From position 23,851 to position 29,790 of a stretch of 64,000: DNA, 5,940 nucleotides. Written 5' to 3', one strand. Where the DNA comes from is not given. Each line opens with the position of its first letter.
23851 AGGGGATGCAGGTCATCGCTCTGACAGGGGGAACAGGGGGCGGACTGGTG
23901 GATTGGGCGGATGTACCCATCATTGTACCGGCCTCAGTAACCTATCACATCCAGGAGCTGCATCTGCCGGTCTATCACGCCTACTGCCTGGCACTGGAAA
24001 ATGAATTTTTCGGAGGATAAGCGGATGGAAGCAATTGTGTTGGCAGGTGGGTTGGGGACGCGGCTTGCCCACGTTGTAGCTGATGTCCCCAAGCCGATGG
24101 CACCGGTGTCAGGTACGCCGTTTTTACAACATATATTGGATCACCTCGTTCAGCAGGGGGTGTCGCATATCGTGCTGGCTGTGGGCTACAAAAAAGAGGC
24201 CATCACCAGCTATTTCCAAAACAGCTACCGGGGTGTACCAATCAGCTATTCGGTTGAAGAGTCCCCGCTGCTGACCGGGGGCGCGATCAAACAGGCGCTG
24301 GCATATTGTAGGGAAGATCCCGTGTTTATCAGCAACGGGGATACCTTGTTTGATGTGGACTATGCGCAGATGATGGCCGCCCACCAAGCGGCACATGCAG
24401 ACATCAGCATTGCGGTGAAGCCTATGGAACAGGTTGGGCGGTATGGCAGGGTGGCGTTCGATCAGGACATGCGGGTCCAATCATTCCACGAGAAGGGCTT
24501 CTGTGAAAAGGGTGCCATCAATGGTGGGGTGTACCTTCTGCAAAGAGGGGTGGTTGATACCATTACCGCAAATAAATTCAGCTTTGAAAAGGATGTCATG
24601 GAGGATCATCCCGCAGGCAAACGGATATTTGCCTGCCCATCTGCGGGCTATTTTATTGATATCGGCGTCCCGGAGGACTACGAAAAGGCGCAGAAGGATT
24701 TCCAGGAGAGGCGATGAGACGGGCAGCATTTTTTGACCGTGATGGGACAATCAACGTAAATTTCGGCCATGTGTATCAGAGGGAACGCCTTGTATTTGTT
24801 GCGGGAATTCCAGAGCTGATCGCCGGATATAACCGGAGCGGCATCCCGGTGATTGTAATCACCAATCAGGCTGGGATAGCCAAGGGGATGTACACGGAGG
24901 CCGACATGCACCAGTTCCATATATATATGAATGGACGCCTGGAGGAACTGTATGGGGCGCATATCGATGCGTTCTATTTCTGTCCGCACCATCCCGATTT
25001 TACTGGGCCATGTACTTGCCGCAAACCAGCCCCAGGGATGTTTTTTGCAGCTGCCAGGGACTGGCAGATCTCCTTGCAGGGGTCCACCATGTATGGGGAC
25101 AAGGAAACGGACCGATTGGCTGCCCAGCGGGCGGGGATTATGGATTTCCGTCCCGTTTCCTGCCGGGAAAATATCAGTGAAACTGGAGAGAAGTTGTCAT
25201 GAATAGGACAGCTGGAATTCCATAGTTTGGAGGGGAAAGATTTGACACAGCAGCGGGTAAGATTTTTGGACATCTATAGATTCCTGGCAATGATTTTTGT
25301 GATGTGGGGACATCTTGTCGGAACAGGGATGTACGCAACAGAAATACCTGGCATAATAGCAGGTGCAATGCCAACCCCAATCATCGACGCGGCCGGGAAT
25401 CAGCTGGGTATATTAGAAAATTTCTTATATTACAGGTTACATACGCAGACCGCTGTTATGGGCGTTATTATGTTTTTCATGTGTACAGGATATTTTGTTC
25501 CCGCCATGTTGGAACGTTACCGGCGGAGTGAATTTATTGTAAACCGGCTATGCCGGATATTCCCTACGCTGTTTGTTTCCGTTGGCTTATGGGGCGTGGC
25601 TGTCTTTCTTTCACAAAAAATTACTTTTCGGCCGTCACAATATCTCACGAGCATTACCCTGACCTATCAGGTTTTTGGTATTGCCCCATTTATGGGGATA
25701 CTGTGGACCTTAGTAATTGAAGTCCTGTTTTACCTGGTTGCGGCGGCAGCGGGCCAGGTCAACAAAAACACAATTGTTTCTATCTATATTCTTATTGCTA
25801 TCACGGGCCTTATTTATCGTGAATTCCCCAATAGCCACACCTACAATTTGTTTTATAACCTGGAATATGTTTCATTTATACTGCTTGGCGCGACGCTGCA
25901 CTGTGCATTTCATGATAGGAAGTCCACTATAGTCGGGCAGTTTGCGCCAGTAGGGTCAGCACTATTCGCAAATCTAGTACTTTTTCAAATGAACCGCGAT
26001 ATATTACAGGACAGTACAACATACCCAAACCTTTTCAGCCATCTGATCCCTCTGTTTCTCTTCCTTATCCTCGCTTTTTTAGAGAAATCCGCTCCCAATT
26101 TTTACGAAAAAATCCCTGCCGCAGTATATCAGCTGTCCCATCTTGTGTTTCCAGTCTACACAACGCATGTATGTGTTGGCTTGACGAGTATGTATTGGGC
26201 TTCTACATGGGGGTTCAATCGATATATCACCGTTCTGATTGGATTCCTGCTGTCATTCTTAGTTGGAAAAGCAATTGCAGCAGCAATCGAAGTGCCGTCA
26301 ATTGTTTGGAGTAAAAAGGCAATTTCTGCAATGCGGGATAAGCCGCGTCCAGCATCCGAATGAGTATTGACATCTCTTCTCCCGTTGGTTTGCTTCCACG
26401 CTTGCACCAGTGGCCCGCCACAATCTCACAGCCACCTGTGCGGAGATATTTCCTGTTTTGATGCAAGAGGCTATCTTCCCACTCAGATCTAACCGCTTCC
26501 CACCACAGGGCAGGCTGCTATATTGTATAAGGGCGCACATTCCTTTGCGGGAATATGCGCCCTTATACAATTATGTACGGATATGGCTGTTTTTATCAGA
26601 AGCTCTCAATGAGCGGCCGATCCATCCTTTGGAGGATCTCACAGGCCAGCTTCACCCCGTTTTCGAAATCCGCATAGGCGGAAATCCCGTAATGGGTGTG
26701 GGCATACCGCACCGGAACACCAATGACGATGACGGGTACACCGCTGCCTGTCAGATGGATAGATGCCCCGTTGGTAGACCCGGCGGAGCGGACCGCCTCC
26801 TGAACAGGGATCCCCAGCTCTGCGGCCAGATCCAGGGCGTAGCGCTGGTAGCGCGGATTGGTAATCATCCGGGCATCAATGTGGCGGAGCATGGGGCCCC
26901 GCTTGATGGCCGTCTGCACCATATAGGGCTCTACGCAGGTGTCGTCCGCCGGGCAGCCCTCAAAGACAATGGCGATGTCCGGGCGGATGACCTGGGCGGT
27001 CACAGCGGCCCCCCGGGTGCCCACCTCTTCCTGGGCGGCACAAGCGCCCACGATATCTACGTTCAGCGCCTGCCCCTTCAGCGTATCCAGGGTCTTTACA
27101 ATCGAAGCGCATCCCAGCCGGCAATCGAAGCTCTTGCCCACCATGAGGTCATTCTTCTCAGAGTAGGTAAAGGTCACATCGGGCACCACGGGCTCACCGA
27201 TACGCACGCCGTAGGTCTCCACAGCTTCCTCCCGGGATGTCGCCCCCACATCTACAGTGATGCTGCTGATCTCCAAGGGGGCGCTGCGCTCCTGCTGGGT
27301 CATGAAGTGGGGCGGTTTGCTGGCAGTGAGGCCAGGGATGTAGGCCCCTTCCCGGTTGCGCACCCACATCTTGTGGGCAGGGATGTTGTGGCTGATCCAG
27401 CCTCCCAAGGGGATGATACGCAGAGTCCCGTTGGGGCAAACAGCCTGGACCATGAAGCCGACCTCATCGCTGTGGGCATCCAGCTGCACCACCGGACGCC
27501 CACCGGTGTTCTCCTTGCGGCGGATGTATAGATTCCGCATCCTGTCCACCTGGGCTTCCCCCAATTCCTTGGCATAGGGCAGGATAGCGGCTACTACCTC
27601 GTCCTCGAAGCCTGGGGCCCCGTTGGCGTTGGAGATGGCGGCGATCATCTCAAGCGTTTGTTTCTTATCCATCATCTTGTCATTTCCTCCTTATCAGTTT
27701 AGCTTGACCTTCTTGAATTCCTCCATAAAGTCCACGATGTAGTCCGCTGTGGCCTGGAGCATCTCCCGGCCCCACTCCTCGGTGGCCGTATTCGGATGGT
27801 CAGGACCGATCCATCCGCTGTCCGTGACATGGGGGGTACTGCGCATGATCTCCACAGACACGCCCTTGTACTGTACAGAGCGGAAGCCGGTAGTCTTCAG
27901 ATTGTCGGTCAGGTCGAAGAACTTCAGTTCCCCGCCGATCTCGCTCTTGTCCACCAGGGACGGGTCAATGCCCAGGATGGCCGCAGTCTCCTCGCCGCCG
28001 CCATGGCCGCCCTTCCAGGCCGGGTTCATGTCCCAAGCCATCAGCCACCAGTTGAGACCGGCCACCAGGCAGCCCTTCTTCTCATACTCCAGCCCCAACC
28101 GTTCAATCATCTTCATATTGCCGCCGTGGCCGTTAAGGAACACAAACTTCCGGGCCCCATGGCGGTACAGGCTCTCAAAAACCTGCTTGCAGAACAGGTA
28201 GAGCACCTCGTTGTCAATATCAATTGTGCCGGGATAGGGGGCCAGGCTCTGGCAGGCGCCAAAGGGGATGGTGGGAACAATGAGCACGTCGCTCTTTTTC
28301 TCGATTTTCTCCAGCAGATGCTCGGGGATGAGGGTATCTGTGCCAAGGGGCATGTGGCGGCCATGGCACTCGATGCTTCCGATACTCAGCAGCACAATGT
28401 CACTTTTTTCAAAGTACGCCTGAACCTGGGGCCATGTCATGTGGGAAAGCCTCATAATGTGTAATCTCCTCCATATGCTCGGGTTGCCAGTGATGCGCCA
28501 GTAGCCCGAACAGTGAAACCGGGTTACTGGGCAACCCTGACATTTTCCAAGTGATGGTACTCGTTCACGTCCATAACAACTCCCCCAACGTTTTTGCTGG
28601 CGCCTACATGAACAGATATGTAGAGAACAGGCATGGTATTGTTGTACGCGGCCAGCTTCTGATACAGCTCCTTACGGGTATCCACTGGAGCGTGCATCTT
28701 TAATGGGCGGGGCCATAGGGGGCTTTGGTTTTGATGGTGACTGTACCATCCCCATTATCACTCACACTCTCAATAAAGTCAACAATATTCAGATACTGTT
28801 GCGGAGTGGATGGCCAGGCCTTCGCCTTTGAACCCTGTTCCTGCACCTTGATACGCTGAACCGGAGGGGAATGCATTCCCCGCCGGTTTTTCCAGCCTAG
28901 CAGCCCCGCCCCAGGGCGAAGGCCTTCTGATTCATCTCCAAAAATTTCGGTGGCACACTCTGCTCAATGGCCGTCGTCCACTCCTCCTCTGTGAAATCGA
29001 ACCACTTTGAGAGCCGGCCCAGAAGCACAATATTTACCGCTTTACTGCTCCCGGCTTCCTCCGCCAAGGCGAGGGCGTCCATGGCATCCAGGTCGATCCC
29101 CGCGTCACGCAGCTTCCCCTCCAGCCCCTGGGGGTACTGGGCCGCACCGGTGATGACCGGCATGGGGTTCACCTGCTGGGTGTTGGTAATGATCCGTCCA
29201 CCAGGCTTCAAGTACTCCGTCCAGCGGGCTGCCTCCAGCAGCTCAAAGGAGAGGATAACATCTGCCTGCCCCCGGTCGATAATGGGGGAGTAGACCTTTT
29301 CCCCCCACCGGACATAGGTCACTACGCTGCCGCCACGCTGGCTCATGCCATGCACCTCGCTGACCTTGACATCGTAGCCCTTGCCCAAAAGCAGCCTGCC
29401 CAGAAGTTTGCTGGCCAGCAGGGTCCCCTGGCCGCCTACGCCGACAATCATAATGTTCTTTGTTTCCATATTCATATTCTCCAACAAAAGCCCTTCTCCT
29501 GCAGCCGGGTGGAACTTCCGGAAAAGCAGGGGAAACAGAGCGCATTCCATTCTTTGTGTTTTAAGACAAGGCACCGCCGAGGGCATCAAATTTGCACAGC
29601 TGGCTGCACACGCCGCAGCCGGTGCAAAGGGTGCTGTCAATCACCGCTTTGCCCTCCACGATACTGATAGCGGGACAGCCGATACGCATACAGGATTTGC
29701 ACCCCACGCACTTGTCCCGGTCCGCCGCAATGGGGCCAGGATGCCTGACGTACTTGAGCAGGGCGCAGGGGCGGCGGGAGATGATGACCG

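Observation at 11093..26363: ABC-exporter-dependent glycopolymer locus built on a complete GDP-heptose / 6-deoxyheptose branch, with almost no conventional assembly enzymes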

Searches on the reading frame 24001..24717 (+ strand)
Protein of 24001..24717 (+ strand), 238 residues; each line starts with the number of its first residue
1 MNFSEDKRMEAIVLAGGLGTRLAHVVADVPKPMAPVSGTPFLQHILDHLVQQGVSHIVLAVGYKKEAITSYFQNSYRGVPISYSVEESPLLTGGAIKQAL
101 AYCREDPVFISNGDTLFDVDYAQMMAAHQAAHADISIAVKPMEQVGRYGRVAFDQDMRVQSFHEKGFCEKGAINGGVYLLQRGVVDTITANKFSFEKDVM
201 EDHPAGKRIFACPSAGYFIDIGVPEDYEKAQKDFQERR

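Call 5: search_protein_families(library=pfam, proteins=[window:24001-24717:+], max_evalue=0.01)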
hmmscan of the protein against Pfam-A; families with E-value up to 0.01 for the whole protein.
window:24001-24717:+ (238 aa): 3 families
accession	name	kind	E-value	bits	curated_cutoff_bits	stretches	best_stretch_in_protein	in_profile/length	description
PF00483.29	NTP_transferase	-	5.7e-32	111.7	21.2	1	11-235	2-243/245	Nucleotidyl transferase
PF12804.13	NTP_transf_3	-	1.4e-15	58.2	27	1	11-141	1-124/160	MobA-like NTP transferase domain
PF01128.25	IspD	-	0.0061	16.8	27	1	10-65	2-55/221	2-C-methyl-D-erythritol 4-phosphate cytidylyltransferase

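Call 7: search_protein_families(library=ncbifam, proteins=[window:24001-24717:+], max_evalue=0.001)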
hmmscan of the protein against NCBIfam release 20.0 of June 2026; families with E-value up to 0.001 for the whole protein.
window:24001-24717:+ (238 aa): 41 families (the best 25 are shown)
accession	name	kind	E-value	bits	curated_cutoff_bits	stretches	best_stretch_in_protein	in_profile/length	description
NF049965.1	GlMnHpPGnyltfHddC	equivalog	6.7e-70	235.2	300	1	9-230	1-217/221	D-glycero-D-manno-heptose 1-phosphate guanosyltransferase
NF052502.1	man1P_GTase_Rv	exception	8.9e-49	166.2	440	1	9-234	1-230/352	mannose-1-phosphate guanylyltransferase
TIGR03992.1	Arch_glmU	subfamily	2.9e-35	121.9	292.1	1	9-232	1-225/393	bifunctional sugar-1-phosphate nucleotidylyltransferase/acetyltransferase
NF041313.1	UDPGP_AglF_Halo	equivalog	6.8e-33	114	400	1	9-232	1-232/234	UTP--glucose-1-phosphate uridylyltransferase AglF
TIGR02623.1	G1P_cyt_trans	equivalog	8.7e-31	107.3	300.25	2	91-218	105-229/255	glucose-1-phosphate cytidylyltransferase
NF045761.1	NAMPUrTaseMurU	equivalog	2.8e-24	86.2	250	1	9-231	1-224/226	N-acetylmuramate alpha-1-phosphate uridylyltransferase MurU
NF045697.1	MurNAcPUrMurU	equivalog_domain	3.4e-21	75.7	370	1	12-231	1-225/229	N-acetylmuramate alpha-1-phosphate uridylyltransferase MurU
TIGR01208.1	rmlA_long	equivalog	1e-19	70.7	320.25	1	11-196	2-190/353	glucose-1-phosphate thymidylyltransferase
TIGR01173.1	glmU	equivalog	3.9e-18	65.5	366.85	1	9-182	1-174/452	bifunctional UDP-N-acetylglucosamine diphosphorylase/glucosamine-1-phosphate N-acetyltransferase GlmU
NF010935.0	PRK14355.1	equivalog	5.5e-18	64.8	718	1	8-185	3-183/459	bifunctional UDP-N-acetylglucosamine diphosphorylase/glucosamine-1-phosphate N-acetyltransferase GlmU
TIGR02091.1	glgC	equivalog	5.8e-18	65.1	424.9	1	11-233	3-258/364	glucose-1-phosphate adenylyltransferase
NF003670.0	PRK05293.1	equivalog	3e-17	62.6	470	1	7-234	3-258/382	glucose-1-phosphate adenylyltransferase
NF002023.0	PRK00844.1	subfamily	1.7e-15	56.8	458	1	6-166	4-181/408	glucose-1-phosphate adenylyltransferase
NF010933.0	PRK14353.1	equivalog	6.2e-15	54.7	505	1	6-165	3-159/453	bifunctional UDP-N-acetylglucosamine diphosphorylase/glucosamine-1-phosphate N-acetyltransferase GlmU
NF010934.1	PRK14354.1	equivalog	1.4e-14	53.5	450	1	11-179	2-171/447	bifunctional UDP-N-acetylglucosamine diphosphorylase/glucosamine-1-phosphate N-acetyltransferase GlmU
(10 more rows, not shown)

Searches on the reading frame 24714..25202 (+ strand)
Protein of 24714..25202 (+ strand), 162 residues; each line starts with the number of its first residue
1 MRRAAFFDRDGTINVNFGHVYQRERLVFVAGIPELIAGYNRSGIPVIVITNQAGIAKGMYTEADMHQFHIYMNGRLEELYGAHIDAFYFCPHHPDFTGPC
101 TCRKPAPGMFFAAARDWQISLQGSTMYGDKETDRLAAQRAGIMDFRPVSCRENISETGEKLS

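Call 5: search_protein_families(library=pfam, proteins=[window:24714-25202:+], max_evalue=0.01)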
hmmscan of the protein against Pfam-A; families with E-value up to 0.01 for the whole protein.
window:24714-25202:+ (162 aa): 4 families
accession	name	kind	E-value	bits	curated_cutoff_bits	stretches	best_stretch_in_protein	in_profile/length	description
PF13242.12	Hydrolase_like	-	1.2e-06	28.8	22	1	102-142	2-43/75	HAD-hyrolase-like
PF00702.32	Hydrolase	-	1.9e-05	25.6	26.4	1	27-141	98-191/191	haloacid dehalogenase-like hydrolase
PF08645.17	PNK3P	-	2e-05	24.8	22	1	5-119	3-111/161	Polynucleotide kinase 3 phosphatase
PF13419.12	HAD_2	-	0.00028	21.5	23.8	1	102-142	133-173/178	Haloacid dehalogenase-like hydrolase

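Call 7: search_protein_families(library=ncbifam, proteins=[window:24714-25202:+], max_evalue=0.001)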
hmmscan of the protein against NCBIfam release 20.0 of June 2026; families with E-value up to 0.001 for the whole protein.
window:24714-25202:+ (162 aa): 8 families
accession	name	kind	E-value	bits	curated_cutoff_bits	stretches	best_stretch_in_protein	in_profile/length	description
NF006506.0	PRK08942.1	equivalog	4.8e-38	130.5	178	1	2-144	3-143/182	D-glycero-beta-D-manno-heptose 1,7-bisphosphate 7-phosphatase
TIGR00213.1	GmhB_yaeD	subfamily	2.8e-36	124.8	149.6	1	3-142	2-144/176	D-glycero-beta-D-manno-heptose 1,7-bisphosphate 7-phosphatase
TIGR01656.1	Histidinol-ppas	subfamily_domain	8.8e-29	100.3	84.15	1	4-144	2-142/149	histidinol-phosphate phosphatase domain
NF050049.1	HBPPhtaseGmhB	domain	4.1e-27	95.1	250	1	2-144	3-140/171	D-glycero-alpha-D-manno-heptose-1,7-bisphosphate 7-phosphatase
TIGR01662.1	HAD-SF-IIIA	subfamily_domain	2.8e-25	89.1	44.6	1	3-145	1-136/141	HAD-IIIA family hydrolase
NF005264.0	PRK06769.1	equivalog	4.5e-19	68.9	217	1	2-142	4-131/175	HAD-IIIA family hydrolase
NF003937.0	PRK05446.1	equivalog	5.5e-13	48.7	443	1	2-146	3-147/355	bifunctional histidinol-phosphatase/imidazoleglycerol-phosphate dehydratase HisB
TIGR01261.1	hisB_Nterm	equivalog_domain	9.1e-13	48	140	1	5-146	4-145/161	histidinol-phosphatase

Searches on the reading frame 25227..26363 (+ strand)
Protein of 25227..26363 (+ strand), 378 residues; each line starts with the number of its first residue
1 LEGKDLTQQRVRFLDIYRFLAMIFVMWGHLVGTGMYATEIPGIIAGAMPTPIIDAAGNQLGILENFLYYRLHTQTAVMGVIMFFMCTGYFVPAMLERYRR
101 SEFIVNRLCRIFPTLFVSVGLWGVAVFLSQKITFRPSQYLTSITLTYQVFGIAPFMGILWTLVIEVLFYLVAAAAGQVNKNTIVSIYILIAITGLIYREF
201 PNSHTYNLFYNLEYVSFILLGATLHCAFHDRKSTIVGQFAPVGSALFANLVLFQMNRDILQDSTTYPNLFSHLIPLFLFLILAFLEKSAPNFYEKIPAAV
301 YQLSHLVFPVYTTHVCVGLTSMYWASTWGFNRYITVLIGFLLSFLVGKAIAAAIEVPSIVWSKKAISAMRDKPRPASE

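Call 5: search_protein_families(library=pfam, proteins=[window:25227-26363:+], max_evalue=0.01)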
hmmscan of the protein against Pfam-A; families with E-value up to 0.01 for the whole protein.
window:25227-26363:+ (378 aa): 1 family
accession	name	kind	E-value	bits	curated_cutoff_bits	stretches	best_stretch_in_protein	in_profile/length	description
PF01757.29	Acyl_transf_3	-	2.8e-20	73.1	31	1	12-346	2-320/326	Acyltransferase domain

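Call 7: search_protein_families(library=ncbifam, proteins=[window:25227-26363:+], max_evalue=0.001)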
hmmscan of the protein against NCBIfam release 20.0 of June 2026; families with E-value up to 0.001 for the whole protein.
window:25227-26363:+ (378 aa): 0 families

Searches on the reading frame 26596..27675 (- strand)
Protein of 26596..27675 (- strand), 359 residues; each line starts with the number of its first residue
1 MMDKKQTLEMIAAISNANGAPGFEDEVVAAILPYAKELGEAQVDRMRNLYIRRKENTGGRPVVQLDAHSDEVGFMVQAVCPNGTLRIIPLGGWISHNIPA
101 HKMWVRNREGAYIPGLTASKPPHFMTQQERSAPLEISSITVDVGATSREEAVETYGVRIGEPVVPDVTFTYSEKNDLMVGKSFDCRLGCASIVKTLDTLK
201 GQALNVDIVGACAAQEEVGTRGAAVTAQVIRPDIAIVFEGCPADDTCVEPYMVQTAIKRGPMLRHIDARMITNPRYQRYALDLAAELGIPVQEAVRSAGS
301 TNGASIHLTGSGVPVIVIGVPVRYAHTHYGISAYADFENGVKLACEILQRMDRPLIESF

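Call 19: search_protein_families(library=pfam, proteins=[window:26596-27675:-], max_evalue=0.001)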
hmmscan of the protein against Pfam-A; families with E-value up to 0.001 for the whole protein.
window:26596-27675:- (359 aa): 2 families
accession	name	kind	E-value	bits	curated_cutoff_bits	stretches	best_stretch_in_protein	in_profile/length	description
PF05343.19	Peptidase_M42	-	3.3e-72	243.5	23.2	1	50-343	4-292/292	M42 glutamyl aminopeptidase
PF01546.33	Peptidase_M20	-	6.5e-05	23.4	24.6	1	168-349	18-205/206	Peptidase family M20/M25/M40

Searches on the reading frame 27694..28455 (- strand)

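Call 19: search_protein_families(library=pfam, proteins=[window:27694-28455:-], max_evalue=0.001)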
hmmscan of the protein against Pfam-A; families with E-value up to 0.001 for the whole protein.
window:27694-28455:- (253 aa): 1 family
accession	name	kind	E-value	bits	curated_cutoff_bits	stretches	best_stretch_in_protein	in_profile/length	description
PF02633.19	Creatininase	-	1.7e-58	198.3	31.3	1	5-243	2-237/238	Creatinine amidohydrolase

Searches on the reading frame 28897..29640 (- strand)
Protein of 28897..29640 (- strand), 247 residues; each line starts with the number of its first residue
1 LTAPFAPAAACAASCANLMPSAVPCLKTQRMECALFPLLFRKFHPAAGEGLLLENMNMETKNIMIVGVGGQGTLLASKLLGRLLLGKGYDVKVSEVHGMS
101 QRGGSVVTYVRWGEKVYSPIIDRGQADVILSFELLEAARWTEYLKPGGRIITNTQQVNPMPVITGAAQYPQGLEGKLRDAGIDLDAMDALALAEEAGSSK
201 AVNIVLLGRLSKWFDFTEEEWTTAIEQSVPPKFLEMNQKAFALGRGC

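Call 19: search_protein_families(library=pfam, proteins=[window:28897-29640:-], max_evalue=0.001)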
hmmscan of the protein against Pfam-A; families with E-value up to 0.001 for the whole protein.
window:28897-29640:- (247 aa): 1 family
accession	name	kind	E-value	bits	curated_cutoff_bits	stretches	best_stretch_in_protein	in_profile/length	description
PF01558.24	POR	-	6.5e-38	131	27.4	1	69-245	1-172/173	Pyruvate ferredoxin/flavodoxin oxidoreductase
